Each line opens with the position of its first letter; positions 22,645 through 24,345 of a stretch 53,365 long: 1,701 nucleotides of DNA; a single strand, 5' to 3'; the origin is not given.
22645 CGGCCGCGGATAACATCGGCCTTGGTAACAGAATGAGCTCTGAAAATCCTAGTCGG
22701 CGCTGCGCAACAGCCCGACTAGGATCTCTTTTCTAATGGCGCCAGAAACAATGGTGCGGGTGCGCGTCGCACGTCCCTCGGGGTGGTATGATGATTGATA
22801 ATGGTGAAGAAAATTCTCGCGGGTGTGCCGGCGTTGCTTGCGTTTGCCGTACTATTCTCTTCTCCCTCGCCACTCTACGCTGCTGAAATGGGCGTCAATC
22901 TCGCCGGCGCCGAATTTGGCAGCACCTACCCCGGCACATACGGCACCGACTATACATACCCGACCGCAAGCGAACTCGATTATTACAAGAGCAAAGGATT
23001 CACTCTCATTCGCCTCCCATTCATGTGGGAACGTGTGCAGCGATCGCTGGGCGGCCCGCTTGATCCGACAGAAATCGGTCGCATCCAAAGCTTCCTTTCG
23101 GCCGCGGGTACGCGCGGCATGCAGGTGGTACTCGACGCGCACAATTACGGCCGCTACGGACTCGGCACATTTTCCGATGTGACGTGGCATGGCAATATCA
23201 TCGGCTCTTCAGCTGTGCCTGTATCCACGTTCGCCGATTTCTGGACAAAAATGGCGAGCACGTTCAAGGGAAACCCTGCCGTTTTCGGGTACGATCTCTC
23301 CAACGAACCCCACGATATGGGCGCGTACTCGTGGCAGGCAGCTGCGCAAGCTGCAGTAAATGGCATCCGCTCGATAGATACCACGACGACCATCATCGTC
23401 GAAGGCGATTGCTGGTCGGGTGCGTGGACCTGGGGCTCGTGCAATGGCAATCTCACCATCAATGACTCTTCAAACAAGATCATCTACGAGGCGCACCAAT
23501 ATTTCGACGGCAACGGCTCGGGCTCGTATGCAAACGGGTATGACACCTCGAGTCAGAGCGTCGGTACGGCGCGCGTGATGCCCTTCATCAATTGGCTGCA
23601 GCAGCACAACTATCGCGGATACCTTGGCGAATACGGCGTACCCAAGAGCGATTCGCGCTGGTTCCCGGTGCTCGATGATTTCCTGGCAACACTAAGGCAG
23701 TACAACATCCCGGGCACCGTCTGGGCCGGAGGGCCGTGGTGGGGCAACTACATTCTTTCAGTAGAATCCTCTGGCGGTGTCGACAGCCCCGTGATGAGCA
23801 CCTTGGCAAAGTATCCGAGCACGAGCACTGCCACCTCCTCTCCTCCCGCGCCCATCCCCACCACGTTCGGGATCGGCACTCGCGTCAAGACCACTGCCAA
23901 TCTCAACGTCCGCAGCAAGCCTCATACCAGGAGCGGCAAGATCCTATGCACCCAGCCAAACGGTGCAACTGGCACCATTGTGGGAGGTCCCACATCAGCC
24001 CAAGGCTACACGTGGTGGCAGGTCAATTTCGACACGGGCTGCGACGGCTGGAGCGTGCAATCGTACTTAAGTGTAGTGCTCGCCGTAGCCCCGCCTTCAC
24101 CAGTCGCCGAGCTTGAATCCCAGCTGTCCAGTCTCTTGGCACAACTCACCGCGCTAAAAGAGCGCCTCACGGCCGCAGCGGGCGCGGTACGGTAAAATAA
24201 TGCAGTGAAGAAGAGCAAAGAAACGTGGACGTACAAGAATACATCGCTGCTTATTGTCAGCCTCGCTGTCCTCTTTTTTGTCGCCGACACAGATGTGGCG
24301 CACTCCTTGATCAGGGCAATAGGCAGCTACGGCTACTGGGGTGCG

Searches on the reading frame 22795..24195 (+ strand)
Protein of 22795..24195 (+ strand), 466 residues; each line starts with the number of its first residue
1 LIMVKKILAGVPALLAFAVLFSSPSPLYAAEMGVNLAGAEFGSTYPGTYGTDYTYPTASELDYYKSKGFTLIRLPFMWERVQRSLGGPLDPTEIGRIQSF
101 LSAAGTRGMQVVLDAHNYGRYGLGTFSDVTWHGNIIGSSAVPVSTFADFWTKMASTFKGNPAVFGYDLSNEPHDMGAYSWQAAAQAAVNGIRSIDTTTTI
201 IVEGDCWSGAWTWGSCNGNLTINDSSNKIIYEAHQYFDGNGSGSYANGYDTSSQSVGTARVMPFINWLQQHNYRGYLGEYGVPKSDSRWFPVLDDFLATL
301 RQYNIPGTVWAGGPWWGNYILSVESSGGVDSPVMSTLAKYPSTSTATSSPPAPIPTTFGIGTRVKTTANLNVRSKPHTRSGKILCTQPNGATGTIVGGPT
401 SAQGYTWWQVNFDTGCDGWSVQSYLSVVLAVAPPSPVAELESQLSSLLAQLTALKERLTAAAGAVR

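Call 41: search_protein_families(library=pfam, proteins=[window:22795-24195:+], max_evalue=0.00001)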
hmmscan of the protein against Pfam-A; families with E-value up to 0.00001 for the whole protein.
window:22795-24195:+ (466 aa): 1 family
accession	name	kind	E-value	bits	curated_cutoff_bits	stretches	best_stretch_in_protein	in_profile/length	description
PF00150.24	Cellulase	-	5.6e-46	157.7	23.5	1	38-311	5-267/272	Cellulase (glycosyl hydrolase family 5)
